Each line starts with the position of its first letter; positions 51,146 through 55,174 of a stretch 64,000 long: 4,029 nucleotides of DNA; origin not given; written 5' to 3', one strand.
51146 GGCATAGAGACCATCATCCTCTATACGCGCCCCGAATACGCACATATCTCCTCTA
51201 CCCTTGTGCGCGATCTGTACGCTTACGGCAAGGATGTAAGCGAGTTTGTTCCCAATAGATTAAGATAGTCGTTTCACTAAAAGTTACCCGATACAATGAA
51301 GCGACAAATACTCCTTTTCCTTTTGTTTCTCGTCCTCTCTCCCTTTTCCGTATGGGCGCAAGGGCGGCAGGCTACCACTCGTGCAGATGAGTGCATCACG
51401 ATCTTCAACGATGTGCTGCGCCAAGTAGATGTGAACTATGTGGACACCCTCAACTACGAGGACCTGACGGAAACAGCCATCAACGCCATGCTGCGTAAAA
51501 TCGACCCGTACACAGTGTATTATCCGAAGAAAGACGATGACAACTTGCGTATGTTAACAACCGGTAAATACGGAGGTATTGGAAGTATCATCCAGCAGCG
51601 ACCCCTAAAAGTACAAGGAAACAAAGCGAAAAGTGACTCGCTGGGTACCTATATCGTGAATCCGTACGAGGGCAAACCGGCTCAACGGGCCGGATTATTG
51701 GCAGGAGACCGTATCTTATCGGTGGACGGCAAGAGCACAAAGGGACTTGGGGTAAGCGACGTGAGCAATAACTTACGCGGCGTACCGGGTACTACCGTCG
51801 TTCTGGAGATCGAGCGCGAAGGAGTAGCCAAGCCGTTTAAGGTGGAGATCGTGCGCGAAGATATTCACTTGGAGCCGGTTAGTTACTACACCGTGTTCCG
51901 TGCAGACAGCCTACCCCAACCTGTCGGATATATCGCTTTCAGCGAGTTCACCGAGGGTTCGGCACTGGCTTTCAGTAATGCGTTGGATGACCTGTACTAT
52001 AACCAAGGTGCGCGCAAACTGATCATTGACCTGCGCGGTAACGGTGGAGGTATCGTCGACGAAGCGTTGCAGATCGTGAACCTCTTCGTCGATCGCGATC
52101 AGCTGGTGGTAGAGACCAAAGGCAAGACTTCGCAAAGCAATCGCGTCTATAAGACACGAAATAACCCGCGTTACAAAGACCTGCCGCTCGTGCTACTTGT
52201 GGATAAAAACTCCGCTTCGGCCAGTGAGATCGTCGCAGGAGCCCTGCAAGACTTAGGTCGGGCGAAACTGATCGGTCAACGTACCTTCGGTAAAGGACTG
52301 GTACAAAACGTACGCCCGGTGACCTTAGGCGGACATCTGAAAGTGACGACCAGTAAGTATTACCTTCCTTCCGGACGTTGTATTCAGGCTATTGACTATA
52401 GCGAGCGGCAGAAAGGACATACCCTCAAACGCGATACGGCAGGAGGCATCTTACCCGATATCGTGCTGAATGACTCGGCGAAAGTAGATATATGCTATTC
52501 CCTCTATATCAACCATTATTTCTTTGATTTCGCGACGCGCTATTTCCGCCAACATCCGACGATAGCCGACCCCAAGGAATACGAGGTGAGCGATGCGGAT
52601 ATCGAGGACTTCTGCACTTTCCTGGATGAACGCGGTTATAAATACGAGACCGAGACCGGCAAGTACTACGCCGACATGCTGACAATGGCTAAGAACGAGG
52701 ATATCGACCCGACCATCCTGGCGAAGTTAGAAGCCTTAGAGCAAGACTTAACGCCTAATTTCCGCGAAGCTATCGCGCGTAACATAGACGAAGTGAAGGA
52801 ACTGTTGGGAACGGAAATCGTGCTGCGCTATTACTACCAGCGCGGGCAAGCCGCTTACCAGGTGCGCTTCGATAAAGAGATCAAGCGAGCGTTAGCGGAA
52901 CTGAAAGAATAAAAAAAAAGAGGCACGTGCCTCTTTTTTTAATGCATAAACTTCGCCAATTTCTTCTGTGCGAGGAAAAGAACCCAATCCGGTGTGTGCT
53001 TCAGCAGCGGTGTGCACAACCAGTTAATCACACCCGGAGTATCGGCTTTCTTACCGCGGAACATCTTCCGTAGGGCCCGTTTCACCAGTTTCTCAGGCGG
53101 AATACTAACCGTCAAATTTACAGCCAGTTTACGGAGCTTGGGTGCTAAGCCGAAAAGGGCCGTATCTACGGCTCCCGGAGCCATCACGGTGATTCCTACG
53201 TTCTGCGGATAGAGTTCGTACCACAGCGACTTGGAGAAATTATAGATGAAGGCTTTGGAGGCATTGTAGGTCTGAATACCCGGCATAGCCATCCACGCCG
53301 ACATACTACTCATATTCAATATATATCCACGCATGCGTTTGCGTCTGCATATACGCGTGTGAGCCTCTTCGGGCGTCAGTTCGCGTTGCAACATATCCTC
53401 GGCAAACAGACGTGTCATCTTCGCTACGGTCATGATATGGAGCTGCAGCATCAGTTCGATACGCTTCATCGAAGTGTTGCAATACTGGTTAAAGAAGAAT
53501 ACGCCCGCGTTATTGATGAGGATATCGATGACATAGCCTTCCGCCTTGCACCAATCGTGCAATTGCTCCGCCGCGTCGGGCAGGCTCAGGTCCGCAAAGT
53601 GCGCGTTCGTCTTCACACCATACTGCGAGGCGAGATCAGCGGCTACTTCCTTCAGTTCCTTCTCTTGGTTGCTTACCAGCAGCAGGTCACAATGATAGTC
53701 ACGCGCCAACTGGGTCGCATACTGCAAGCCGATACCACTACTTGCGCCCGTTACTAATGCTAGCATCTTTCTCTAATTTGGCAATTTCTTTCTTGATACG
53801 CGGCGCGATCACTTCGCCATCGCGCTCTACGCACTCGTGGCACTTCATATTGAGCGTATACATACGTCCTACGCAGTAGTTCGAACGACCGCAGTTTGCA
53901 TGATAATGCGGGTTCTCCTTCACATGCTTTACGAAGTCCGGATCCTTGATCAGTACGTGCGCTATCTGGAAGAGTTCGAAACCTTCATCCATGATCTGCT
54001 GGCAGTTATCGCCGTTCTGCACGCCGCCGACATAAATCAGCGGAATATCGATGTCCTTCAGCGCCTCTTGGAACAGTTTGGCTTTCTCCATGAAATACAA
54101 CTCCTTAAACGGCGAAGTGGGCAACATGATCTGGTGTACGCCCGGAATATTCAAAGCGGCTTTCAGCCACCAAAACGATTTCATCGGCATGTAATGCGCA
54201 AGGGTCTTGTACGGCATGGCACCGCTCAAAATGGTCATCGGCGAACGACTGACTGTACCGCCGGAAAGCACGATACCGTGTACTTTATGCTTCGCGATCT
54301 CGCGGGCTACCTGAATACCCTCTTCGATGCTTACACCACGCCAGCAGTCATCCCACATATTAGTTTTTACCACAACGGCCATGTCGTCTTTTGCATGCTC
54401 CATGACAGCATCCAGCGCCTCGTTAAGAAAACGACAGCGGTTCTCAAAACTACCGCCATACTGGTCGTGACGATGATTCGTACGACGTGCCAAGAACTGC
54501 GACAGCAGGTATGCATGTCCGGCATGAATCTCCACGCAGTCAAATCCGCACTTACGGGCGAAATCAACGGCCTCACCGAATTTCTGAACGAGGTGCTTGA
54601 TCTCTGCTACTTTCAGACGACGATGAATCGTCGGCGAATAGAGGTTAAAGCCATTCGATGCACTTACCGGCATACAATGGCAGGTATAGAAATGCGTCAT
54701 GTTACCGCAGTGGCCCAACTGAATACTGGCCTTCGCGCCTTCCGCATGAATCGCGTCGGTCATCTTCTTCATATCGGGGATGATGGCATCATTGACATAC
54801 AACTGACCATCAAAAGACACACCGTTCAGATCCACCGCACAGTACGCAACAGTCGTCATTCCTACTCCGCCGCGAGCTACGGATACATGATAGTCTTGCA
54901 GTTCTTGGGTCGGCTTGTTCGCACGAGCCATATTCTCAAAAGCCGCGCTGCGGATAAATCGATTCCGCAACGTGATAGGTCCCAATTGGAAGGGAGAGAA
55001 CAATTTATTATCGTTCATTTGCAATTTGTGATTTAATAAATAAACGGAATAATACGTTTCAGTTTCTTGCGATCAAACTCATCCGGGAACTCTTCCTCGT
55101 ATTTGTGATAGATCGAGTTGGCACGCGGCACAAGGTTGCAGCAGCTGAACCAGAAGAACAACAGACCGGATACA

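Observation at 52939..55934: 5-alpha-reductase / OYE flavin reductase / SDR operon resembling gut-bacterial allo-bile-acid (3-oxo-delta4 steroid) reduction clusters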

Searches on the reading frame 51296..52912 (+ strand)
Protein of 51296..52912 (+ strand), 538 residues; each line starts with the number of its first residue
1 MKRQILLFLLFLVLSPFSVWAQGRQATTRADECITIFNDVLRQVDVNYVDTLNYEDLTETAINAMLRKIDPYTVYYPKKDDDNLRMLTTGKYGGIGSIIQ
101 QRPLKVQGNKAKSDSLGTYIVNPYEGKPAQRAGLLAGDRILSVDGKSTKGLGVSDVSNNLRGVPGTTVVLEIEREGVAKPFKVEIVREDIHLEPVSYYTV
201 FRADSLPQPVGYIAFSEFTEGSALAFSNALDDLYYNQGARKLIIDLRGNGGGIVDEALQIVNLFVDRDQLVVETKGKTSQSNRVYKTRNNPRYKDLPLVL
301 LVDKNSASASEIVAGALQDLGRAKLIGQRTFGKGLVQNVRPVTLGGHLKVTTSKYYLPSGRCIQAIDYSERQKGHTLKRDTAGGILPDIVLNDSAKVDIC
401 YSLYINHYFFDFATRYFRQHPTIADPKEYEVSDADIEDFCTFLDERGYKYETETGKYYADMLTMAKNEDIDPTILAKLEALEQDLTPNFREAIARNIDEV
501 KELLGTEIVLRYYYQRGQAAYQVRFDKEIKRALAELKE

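Call 3: search_protein_families(library=pfam, proteins=[window:51296-52912:+])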
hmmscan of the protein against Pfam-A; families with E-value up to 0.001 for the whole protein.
window:51296-52912:+ (538 aa): 5 families
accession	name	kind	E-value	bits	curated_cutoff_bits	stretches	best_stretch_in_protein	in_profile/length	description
PF03572.23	Peptidase_S41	-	7.6e-48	162.6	24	1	210-366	2-157/165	Peptidase family S41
PF17820.7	PDZ_6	-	5.3e-12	45.7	27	1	120-174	2-54/54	PDZ domain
PF13180.12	PDZ_2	-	9.4e-10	39.1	27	1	113-184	9-79/80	PDZ domain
PF00595.29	PDZ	-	2.4e-08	34.7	23.2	1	105-172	15-80/81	PDZ domain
PF22694.1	CtpB_N-like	-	9.4e-05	23.2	27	1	32-78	36-83/85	Activating protease CtpB N-terminal domain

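Call 4: search_protein_families(library=ncbifam, proteins=[window:51296-52912:+])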
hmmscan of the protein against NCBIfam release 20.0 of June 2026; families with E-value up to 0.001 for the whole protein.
window:51296-52912:+ (538 aa): 15 families
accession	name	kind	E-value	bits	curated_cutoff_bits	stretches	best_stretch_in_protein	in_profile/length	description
TIGR00225.1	prc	subfamily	8e-80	268.4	218.6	1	55-365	13-305/335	C-terminal processing peptidase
TIGR03900.1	prc_long_Delta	hypoth_equivalog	5.5e-71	239.8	660.95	1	39-366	85-396/973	MXAN_5808 family serine peptidase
NF045590.1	Cterm_S41_CtpC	exception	4.9e-63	213.3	665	1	42-364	63-368/418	carboxyl-terminal processing protease CtpC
NF052377.1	lmo1851_S41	exception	3e-62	210.9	725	1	37-364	50-357/468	lmo1851 family serine protease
NF045589.1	Cterm_S41_CtpB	exception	4.6e-62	210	633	1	59-364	82-370/416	carboxyl-terminal processing protease CtpB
NF045588.1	Cterm_S41_CtpA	exception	1.4e-61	208.6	625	1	51-364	68-366/401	carboxyl-terminal processing protease CtpA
NF045591.1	Cterm_S41_CtpZ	exception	2.2e-54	184.8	525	1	58-365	75-365/403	carboxyl-terminal processing protease CtpZ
NF051464.1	tail_spec_CT441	exception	4.7e-43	147.9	700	1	53-364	207-515/645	tail-specific protease Tsp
NF008388.1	PRK11186.1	exception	6.6e-39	133.8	825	1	51-341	204-485/663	carboxy terminal-processing peptidase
NF058627.1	S41_Gfo1087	equivalog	5.4e-13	48.7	455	1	119-333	136-366/489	GFO_1087 family putative carboxy terminal peptidase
NF033424.1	chlamy_CPAF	equivalog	5.3e-07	28.6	250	1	295-334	456-495/564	protease-like activity factor CPAF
TIGR02037.1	degP_htrA_DO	subfamily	2.9e-06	26.5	416.2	1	99-187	242-329/434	Do family serine endopeptidase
NF008046.0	PRK10779.1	equivalog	2.1e-05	23.8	477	1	102-180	208-284/450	sigma E protease regulator RseP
TIGR00054.1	TIGR00054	equivalog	0.00017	20.6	147.55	1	120-188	206-270/421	RIP metalloprotease RseP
NF041199.1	trx7_PDZ_seleno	equivalog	0.00023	20.2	300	1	121-184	208-271/390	Trx7/PDZ domain-containing (seleno)protein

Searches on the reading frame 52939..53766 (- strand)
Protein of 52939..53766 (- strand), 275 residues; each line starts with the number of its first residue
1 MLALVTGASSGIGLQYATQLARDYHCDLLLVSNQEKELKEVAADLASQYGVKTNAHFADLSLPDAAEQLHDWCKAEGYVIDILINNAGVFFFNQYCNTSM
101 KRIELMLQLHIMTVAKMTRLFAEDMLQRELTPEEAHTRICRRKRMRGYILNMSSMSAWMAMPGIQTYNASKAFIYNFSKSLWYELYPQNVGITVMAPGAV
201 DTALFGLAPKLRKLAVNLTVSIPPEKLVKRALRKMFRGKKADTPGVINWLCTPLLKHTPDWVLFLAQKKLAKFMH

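Call 3: search_protein_families(library=pfam, proteins=[window:52939-53766:-])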
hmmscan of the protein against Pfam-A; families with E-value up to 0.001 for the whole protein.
window:52939-53766:- (275 aa): 3 families
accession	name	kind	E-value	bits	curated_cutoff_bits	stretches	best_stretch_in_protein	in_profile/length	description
PF00106.31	adh_short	-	3.5e-33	115.2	26.6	1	3-205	3-187/195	short chain dehydrogenase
PF13561.12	adh_short_C2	-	3.5e-21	76.3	27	1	7-225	1-201/236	Enoyl-(Acyl carrier protein) reductase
PF08659.16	KR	-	1.3e-09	38.7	22.6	1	4-123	4-125/180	KR domain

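Call 4: search_protein_families(library=ncbifam, proteins=[window:52939-53766:-])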
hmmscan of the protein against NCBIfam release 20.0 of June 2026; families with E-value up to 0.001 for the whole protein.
window:52939-53766:- (275 aa): 205 families (the best 25 are shown)
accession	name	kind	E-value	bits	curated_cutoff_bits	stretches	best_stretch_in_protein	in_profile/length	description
NF040690.1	mycolate_SDR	equivalog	2.2e-31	109.3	380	1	2-246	10-236/265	mycolate reductase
NF004514.1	PRK05855.1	equivalog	6.9e-30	104.1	455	1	2-204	315-500/578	SDR family oxidoreductase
NF005672.0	PRK07454.1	equivalog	6.4e-29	100.8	234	1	2-205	8-193/241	SDR family oxidoreductase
NF005559.1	PRK07231.1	subfamily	4.9e-27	95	215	1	3-205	7-191/249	glucose 1-dehydrogenase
NF005806.0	PRK07666.1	equivalog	5.1e-26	91.4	286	1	3-204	10-193/239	3-ketoacyl-ACP reductase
NF004196.0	PRK05650.1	equivalog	6.4e-26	91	297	1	4-204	6-188/272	SDR family oxidoreductase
NF005878.0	PRK07825.1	subfamily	8.8e-26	90.9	287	2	143-205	130-192/278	short chain dehydrogenase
NF004825.0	PRK06181.1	equivalog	5.9e-25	88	215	1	3-203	9-191/268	SDR family oxidoreductase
NF005881.0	PRK07832.1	equivalog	1.3e-24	86.9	296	1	3-205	12-198/287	SDR family oxidoreductase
NF006565.0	PRK09072.1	equivalog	9.7e-24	84.3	238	1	3-222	8-204/265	SDR family oxidoreductase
TIGR01830.1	3oxo_ACP_reduc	equivalog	2.7e-23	82.9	297.75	1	3-204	1-185/239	3-oxoacyl-[acyl-carrier-protein] reductase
TIGR01963.1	PHB_DH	subfamily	6.4e-23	81.3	307.05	1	3-204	4-187/255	3-hydroxybutyrate dehydrogenase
NF009466.0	PRK12826.1-2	subfamily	1.6e-22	80.2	222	1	2-211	5-198/248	3-oxoacyl-ACP reductase FabG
NF009093.0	PRK12429.1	subfamily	1.9e-21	76.5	258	1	3-205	8-192/259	3-hydroxybutyrate dehydrogenase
NF006123.0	PRK08267.1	equivalog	2.5e-21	76.1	261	1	4-239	6-224/261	SDR family oxidoreductase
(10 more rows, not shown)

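Call 19: search_solved_structures(query=window:52939-53766:-, show_alignments=1)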
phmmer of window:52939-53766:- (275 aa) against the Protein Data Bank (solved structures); distinct sequences matched with E-value up to 0.001: 409 (the best 60 are shown).
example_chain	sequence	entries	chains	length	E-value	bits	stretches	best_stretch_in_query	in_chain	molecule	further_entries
3emk_A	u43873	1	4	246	1.6e-16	63.6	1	3-216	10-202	GLUCOSE/RIBITOL DEHYDROGENASE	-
3enn_A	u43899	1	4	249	1.7e-16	63.5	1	3-216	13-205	GLUCOSE/RIBITOL DEHYDROGENASE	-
4bmv_A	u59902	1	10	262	2.1e-16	63.2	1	3-208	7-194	SHORT-CHAIN DEHYDROGENASE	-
9d7j_A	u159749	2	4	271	5.9e-15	58.5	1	4-208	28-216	Oxidoreductase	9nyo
3grp_A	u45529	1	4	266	6.1e-15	58.4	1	3-216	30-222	3-oxoacyl-(Acyl carrierprotein) reductase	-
2p68_A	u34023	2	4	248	7.5e-15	58.1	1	2-207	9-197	3-oxoacyl-[acyl-carrier-protein] reductase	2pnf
2c07_A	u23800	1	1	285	3.4e-14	56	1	2-206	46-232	3-OXOACYL-(ACYL-CARRIER PROTEIN) REDUCTASE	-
3lyl_A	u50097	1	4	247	4.1e-14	55.7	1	2-204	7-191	3-oxoacyl-(Acyl-carrier-protein) reductase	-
8x89_A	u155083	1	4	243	4.4e-14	55.6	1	4-212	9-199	3-oxoacyl-[acyl-carrier-protein] reductase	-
3o4r_A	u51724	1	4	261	8e-14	54.8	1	2-253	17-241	Dehydrogenase/reductase SDR family member 4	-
3ai1_A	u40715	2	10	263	1.8e-13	53.6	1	2-202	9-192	NADPH-sorbose reductase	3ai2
4iuy_A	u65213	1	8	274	1.8e-13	53.6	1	3-204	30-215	Short chain dehydrogenase/reductase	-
7e24_A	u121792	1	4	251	3.5e-13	52.7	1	4-204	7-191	Oxidoreductase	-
4nbv_A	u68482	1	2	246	1.4e-12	50.7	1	2-210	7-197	3-oxoacyl-[acyl-carrier-protein] reductase putative short-chain dehydrogenases/reductases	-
1wmb_A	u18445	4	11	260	1.4e-12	50.6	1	2-204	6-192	D(-)-3-hydroxybutyrate dehydrogenase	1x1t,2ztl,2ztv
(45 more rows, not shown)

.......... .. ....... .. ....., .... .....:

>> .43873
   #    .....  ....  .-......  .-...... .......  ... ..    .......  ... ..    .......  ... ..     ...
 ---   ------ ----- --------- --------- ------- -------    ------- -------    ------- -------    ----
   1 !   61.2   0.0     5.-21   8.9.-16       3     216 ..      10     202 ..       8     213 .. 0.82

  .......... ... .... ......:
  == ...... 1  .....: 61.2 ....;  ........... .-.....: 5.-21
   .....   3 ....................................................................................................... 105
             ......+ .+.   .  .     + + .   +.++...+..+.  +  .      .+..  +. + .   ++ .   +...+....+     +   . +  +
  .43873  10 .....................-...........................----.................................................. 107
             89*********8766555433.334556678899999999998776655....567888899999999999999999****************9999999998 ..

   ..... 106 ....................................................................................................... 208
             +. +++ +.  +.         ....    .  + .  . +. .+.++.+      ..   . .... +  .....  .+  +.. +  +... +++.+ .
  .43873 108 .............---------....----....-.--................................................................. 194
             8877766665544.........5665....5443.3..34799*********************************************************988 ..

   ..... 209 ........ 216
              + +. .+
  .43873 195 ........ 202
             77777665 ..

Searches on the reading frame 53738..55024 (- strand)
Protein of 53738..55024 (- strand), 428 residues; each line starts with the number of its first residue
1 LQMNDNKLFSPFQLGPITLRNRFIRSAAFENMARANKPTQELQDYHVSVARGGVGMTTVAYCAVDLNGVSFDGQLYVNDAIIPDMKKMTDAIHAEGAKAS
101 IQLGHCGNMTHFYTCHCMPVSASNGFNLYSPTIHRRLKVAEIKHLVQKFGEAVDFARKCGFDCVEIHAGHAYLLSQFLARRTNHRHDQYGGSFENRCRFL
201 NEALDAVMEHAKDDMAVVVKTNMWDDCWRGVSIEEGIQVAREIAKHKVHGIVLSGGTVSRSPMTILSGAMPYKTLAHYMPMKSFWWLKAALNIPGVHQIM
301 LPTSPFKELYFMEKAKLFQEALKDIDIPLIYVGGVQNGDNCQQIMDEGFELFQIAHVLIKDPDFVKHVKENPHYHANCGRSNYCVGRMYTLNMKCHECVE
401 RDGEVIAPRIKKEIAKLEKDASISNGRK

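Call 3: search_protein_families(library=pfam, proteins=[window:53738-55024:-])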
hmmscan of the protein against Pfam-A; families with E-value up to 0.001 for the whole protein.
window:53738-55024:- (428 aa): 1 family
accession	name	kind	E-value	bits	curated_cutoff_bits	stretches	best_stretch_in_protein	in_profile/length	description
PF00724.26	Oxidored_FMN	-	4.1e-56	191.1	27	1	7-249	1-253/342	NADH:flavin oxidoreductase / NADH oxidase family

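Call 4: search_protein_families(library=ncbifam, proteins=[window:53738-55024:-])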
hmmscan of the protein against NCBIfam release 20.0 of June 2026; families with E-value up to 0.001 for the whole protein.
window:53738-55024:- (428 aa): 12 families
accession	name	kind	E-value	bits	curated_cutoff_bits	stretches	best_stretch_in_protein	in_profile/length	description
NF041087.1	bile_acid_BaiCD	equivalog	1.2e-53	182.3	825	1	6-259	2-255/642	bile acid Fe-S flavoenzyme BaiCD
TIGR03997.1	mycofact_OYE_2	equivalog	1.7e-49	168.8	793.15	2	7-265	1-260/645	mycofactocin system FadH/OYE family oxidoreductase 2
NF010047.0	PRK13523.1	equivalog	2.9e-43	148.2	431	1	6-268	3-263/339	NADPH dehydrogenase NamA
NF007899.0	PRK10605.1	subfamily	3.6e-36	125.2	403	1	3-215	1-230/365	N-ethylmaleimide reductase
NF006101.0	PRK08255.1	equivalog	3.3e-33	114.8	1078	1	6-261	397-665/768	bifunctional salicylyl-CoA 5-hydroxylase/oxidoreductase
NF045592.1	bili_reduct_N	equivalog_domain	9.9e-32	110.5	425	1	7-250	1-246/363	bilirubin reductase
NF045599.1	bili_reduct_long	exception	1.4e-25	89.7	750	1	8-251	1-250/641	bilirubin reductase, long form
TIGR03996.1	mycofact_OYE_1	hypoth_equivalog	1.7e-16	59.9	627.9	1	30-259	24-250/633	mycofactocin system FadH/OYE family oxidoreductase 1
NF003644.0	PRK05286.1-1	equivalog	0.00011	21.4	418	0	319-368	283-332/336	quinone-dependent dihydroorotate dehydrogenase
TIGR01036.1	pyrD_sub2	equivalog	0.00013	20.9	200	0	326-371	288-334/356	dihydroorotate dehydrogenase (quinone)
TIGR03572.1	WbuZ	equivalog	0.00015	21.3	299.7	1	315-369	63-117/232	glycosyl amidation-associated protein WbuZ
NF038364.1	AglZ_HisF2_fam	equivalog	0.00018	21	310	1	318-370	65-117/248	AglZ/HisF2 family acetamidino modification protein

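Call 18: search_solved_structures(query=window:53738-55018:-, show_alignments=2)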
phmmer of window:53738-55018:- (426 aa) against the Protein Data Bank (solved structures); distinct sequences matched with E-value up to 0.001: 138 (the best 60 are shown).
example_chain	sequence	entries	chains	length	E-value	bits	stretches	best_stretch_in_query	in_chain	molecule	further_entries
1ps9_A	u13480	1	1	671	1.4e-33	119.6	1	5-242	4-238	2,4-dienoyl-CoA reductase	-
3krz_A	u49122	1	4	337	8.8e-33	117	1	6-256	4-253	NADH:flavin oxidoreductase/NADH oxidase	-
3kru_A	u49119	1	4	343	9.2e-33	116.9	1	6-256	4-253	NADH:flavin oxidoreductase/NADH oxidase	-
1z41_A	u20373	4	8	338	2e-32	115.8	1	4-266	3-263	Probable NADH-dependent flavin oxidoreductase yqjM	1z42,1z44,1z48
9iuv_A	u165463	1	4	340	5.5e-29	104.5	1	4-266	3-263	NADPH dehydrogenase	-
6gi8_A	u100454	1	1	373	1.5e-27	99.8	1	2-217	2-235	Pentaerythritol tetranitrate reductase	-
7tmb_A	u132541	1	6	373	1.5e-27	99.8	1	1-215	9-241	N-ethylmaleimide reductase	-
8bpp_A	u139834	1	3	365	2.4e-27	99.1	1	1-209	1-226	N-ethylmaleimide reductase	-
3gr7_A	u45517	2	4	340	2.6e-27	99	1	4-267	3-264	NADPH dehydrogenase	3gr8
6gi9_A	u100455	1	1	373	3.1e-27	98.7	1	2-217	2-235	Pentaerythritol tetranitrate reductase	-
3p67_A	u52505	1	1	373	3.5e-27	98.6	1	2-217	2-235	Pentaerythritol tetranitrate reductase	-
3p7y_A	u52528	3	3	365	3.9e-27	98.4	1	2-217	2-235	Pentaerythritol tetranitrate reductase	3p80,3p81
3p8i_A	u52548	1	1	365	4e-27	98.4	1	2-217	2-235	Pentaerythritol tetranitrate reductase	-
3p84_A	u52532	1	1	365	4e-27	98.4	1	2-217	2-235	Pentaerythritol tetranitrate reductase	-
3p8j_A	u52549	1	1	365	4e-27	98.4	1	2-217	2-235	Pentaerythritol tetranitrate reductase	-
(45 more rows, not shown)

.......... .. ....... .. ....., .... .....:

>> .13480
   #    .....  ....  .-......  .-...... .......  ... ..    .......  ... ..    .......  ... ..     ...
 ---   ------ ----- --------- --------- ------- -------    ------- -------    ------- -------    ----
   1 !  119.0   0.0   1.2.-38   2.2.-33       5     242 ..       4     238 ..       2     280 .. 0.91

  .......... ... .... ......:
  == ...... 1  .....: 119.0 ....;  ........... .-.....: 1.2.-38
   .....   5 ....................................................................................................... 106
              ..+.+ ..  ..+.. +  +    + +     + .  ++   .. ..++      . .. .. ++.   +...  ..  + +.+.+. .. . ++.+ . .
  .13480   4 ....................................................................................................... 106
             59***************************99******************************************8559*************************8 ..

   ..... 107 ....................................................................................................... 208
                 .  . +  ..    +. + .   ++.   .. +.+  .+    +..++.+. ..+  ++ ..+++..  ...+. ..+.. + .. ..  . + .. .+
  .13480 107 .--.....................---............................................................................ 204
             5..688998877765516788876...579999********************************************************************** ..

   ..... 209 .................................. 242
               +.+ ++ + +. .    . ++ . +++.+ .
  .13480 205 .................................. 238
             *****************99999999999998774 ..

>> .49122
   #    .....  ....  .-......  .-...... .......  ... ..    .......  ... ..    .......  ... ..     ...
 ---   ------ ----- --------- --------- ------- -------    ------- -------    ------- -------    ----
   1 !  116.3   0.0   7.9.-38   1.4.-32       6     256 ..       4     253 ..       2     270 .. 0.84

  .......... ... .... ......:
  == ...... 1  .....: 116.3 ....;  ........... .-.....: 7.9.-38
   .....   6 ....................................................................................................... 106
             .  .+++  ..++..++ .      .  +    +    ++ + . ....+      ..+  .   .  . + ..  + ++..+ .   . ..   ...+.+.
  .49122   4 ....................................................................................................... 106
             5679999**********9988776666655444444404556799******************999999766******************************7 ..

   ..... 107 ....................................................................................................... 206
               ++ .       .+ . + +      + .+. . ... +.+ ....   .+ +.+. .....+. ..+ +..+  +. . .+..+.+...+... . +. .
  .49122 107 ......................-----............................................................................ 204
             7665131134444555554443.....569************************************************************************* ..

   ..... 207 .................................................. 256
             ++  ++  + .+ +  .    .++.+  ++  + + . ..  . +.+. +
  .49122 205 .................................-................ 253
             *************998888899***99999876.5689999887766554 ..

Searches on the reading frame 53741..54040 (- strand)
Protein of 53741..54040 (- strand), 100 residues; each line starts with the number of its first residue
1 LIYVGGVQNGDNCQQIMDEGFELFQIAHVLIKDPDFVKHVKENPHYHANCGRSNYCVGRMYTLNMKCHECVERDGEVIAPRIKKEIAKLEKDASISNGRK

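Call 69: search_solved_structures(query=window:53741-54040:-, max_evalue=10, show_alignments=4)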
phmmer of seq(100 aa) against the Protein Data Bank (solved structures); distinct sequences matched with E-value up to 10: 1.
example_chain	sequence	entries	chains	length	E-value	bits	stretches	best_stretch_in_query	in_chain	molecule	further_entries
9v1i_lh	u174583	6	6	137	0.37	14.2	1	38-73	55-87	60S ribosomal protein L34, putative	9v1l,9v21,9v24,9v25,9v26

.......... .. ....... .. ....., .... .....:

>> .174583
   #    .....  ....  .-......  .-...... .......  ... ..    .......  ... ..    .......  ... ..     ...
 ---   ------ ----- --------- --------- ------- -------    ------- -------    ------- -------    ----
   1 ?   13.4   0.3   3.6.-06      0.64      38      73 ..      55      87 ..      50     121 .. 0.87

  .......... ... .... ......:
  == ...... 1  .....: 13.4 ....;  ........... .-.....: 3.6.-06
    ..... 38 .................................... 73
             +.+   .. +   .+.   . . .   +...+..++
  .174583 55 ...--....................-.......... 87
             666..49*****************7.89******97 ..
